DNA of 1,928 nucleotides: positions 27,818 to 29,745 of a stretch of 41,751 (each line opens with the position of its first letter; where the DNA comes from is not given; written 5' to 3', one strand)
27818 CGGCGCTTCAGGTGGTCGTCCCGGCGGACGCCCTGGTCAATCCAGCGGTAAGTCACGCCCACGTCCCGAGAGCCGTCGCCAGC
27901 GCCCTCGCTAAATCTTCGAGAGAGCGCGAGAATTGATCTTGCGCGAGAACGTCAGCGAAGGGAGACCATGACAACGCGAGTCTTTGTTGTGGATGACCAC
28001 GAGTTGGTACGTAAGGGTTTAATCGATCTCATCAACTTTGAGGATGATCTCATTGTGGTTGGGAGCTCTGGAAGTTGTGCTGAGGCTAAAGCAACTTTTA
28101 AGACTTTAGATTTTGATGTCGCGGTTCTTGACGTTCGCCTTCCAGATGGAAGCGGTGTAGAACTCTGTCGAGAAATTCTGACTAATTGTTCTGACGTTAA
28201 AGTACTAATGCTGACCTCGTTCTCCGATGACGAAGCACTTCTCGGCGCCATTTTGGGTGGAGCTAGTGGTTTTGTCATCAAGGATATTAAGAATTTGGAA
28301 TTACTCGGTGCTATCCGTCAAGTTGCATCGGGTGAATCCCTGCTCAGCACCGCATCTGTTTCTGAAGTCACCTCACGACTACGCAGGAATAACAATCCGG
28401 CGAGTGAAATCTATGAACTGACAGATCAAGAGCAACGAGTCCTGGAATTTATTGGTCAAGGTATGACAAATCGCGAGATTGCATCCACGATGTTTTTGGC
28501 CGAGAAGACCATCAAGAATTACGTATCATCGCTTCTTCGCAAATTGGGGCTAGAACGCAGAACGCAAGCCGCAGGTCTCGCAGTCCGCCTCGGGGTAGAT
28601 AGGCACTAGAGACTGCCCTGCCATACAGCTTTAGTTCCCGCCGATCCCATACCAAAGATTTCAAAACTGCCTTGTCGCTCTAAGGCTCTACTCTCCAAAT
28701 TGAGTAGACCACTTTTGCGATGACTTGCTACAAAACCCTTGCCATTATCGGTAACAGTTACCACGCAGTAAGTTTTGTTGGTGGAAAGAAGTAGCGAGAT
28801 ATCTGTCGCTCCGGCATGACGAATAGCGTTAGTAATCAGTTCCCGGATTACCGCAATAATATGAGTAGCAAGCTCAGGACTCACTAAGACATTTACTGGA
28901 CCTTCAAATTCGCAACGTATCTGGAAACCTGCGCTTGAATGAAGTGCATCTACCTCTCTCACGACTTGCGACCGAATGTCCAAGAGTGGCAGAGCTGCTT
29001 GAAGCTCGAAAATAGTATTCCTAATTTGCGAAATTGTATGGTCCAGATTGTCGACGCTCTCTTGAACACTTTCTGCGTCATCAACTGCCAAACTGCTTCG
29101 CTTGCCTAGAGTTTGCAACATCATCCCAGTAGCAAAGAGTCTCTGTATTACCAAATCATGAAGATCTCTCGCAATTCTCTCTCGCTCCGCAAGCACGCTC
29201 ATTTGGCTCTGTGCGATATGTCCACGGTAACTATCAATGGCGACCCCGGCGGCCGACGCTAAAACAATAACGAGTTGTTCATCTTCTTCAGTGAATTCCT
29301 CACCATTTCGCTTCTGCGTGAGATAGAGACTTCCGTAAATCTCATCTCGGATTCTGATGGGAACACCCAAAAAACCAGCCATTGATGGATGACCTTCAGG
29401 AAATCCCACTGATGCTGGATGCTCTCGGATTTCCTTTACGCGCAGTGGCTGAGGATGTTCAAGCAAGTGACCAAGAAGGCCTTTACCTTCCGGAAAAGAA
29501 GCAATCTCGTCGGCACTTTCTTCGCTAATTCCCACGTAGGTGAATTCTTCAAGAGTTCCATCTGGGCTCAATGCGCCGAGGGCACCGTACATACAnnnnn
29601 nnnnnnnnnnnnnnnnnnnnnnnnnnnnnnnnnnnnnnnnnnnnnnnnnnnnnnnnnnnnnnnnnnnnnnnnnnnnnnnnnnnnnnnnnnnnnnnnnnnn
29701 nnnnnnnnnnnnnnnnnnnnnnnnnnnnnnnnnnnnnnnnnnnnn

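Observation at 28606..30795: Nitrate/nitrite porter fused in-frame to a DosS/DosT-like haem-GAF histidine kinase (candidate transporter-sensor chimera)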

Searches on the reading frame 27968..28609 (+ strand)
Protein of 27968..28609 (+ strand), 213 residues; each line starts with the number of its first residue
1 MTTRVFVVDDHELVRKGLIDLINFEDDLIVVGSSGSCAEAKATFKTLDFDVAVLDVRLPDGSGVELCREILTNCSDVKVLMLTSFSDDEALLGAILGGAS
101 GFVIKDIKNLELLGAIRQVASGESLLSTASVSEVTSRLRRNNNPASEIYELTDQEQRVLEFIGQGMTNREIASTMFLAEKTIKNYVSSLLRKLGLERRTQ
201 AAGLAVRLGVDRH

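Call 3: search_protein_families(library=pfam, proteins=[window:27968-28609:+], max_evalue=0.01)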
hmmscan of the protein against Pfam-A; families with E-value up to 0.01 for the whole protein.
window:27968-28609:+ (213 aa): 3 families
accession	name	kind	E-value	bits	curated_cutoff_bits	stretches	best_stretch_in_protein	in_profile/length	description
PF00072.30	Response_reg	-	6.1e-22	78.3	30.2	1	5-116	1-110/111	Response regulator receiver domain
PF00196.25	GerE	-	2.1e-16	59.7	23.5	1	151-204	3-56/57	Bacterial regulatory proteins, luxR family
PF08281.18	Sigma70_r4_2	-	0.0023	18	25.7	1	150-193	10-54/54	Sigma-70, region 4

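Call 4: search_protein_families(library=ncbifam, proteins=[window:27968-28609:+], max_evalue=0.01)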
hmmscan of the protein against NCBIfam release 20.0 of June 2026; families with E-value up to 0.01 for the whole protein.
window:27968-28609:+ (213 aa): 100 families (the best 25 are shown)
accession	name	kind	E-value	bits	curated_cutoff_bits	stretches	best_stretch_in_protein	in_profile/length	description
NF047785.1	respo_reg_MadR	equivalog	5.5e-47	159.8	300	1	4-209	2-207/209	MadR family response regulator transcription factor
NF007935.0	PRK10651.1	equivalog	2.1e-40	138.2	250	1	3-203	7-208/216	two-component system response regulator NarL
NF052445.1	RespRegMctR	equivalog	4.3e-33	114.4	300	1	4-199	3-193/205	two-component system response regulator MctR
NF011896.0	PRK15369.1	equivalog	2e-28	99.4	242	1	2-210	3-209/211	two component system response regulator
NF007708.0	PRK10403.1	equivalog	6.6e-28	97.6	343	1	3-202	7-205/215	nitrate/nitrite response regulator protein NarP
NF007018.1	PRK09483.1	equivalog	1.4e-27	96.8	280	1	4-210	3-208/217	UvrY/SirA/GacA family response regulator transcription factor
NF007685.0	PRK10360.1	equivalog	9.8e-25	87.5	258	1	4-197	3-184/196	response regulator transcription factor UhpA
NF007403.0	PRK09935.1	equivalog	4e-22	78.9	271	1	3-196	4-195/210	fimbria biosynthesis transcriptional regulator FimZ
NF041830.1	RR_TF_ErdR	exception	5.5e-20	72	390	1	5-206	4-206/213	response regulator transcription factor ErdR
NF006900.1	PRK09390.1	equivalog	1.2e-17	64.2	255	1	3-195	5-187/203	response regulator FixJ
NF001965.0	PRK00742.1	subfamily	2.8e-16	59.7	293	1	1-110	2-112/357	chemotaxis-specific protein-glutamate methyltransferase CheB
NF007419.0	PRK09958.1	equivalog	4.1e-16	59.2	251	1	6-195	4-188/204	acid-sensing system DNA-binding response regulator EvgA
NF007505.1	PRK10100.1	equivalog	2.2e-15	56.9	250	1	52-203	45-197/204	biofilm master transcriptional regulator CsgD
NF041367.1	CheY_Halo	equivalog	1.7e-14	54.2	200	1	5-119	1-113/114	chemotaxis protein CheY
NF047654.1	DiguCycDgcRLepto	equivalog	4.7e-14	52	500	1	2-117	2-117/295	diguanylate cyclase DgcR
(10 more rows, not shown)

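Call 24: search_solved_structures(query=window:27968-28609:+, max_evalue=1e-10, show_alignments=0)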
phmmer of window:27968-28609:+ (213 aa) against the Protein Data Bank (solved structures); distinct sequences matched with E-value up to 1e-10: 19.
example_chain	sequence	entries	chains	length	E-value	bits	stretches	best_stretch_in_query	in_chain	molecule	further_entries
3c3w_A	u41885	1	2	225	1.4e-65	223.7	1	4-208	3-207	TWO COMPONENT TRANSCRIPTIONAL REGULATORY PROTEIN DEVR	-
5hev_A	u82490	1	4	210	5.3e-35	123.9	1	4-209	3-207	Response regulator protein VraR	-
7ve6_A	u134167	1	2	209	2.8e-33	118.3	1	1-204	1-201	Response regulator protein VraR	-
4gvp_A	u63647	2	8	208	9.9e-33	116.5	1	2-204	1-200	Response regulator protein vraR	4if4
1a04_A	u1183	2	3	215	8.1e-29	103.8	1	5-202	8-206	NITRATE/NITRITE RESPONSE REGULATOR PROTEIN NARL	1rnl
4yn8_A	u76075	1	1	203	4.2e-25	91.7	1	3-203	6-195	Response regulator ChrA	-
4ldz_A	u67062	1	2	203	5.9e-25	91.2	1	4-202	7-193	Transcriptional regulatory protein DesR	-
4zmr_A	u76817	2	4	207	8.5e-21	77.6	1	4-207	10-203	Response regulator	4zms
4hye_A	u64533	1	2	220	1.1e-20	77.3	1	4-207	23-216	Response regulator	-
1zlk_A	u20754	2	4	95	5.3e-18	68.5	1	142-208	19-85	Dormancy Survival Regulator | TWO COMPONENT TRANSCRIPTIONAL REGULATORY PROTEIN DEVR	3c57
1zlj_A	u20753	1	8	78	7.1e-18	68.1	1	149-209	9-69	Dormancy Survival Regulator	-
4le0_A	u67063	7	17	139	6.3e-15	58.5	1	4-128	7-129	Transcriptional regulatory protein DesR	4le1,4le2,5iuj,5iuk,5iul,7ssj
7ssi_C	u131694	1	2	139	1.2e-14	57.6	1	4-128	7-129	Transcriptional regulatory protein DesR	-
3cz5_A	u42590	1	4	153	6.7e-14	55.1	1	2-135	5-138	Two-component response regulator, LuxR family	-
1yio_A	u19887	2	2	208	2.1e-13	53.5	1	4-196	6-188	response regulatory protein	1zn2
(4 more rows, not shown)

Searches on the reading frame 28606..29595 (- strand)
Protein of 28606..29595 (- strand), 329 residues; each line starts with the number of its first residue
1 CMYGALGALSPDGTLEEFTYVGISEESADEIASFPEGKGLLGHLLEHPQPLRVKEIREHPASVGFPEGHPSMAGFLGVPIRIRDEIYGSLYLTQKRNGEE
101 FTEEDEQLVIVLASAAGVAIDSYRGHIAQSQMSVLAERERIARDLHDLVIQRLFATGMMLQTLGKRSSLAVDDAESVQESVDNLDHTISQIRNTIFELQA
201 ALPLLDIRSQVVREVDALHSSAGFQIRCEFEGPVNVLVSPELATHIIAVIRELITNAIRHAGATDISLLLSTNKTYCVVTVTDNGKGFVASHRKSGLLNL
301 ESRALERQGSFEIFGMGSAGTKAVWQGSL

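Call 27: find_homologous_proteins(query=window:28606-29595:-, max_evalue=1e-10)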
Query window:28606-29595:- (329 aa): 7972 proteins with E <= 1e-10 among 8000 candidates; the best 120 are listed.
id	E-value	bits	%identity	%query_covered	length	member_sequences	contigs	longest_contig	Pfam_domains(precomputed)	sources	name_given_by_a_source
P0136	2.4e-204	696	97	100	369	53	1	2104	PF13185.13,PF01590.33,PF07730.20,PF02518.32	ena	-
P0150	5.4e-142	491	67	100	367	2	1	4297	PF13185.13,PF01590.33,PF07730.20,PF02518.32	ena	-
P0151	1.8e-140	486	67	100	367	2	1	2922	PF13185.13,PF01590.33,PF07730.20,PF02518.32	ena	-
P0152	3.0e-140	485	66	100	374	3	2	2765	PF13185.13,PF01590.33,PF07730.20,PF02518.32,PF13492.13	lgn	-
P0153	8.8e-140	484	67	100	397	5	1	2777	PF13185.13,PF01590.33,PF07730.20,PF02518.32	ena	-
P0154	3.3e-139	482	66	100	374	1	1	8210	PF13185.13,PF01590.33,PF07730.20,PF02518.32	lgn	-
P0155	5.5e-139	481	65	100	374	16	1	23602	PF13185.13,PF01590.33,PF07730.20,PF02518.32,PF13492.13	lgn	-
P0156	1.2e-138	480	66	100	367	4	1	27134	PF13185.13,PF01590.33,PF07730.20,PF02518.32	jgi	jgi:signal transduction histidine kinase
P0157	1.6e-138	480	66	100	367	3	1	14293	PF13185.13,PF01590.33,PF07730.20,PF02518.32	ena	-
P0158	7.9e-138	477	66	100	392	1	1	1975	PF13185.13,PF01590.33,PF07730.20,PF02518.32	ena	-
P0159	1.1e-137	477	66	100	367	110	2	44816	PF13185.13,PF01590.33,PF07730.20,PF02518.32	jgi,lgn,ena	jgi:signal transduction histidine kinase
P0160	2.1e-137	476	65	100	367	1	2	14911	PF13185.13,PF01590.33,PF07730.20,PF02518.32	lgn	-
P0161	2.3e-137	476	65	100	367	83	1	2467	PF13185.13,PF01590.33,PF07730.20,PF02518.32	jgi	-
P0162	1.4e-136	473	66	100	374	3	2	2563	PF13185.13,PF01590.33,PF07730.20,PF02518.32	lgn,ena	-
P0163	2.5e-136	472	63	100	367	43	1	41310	PF13185.13,PF01590.33,PF07730.20,PF02518.32,PF13492.13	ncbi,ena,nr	ncbi:MAG: GAF domain-containing protein [Actinobacteria bacterium]|nr:GAF domain-containing protein 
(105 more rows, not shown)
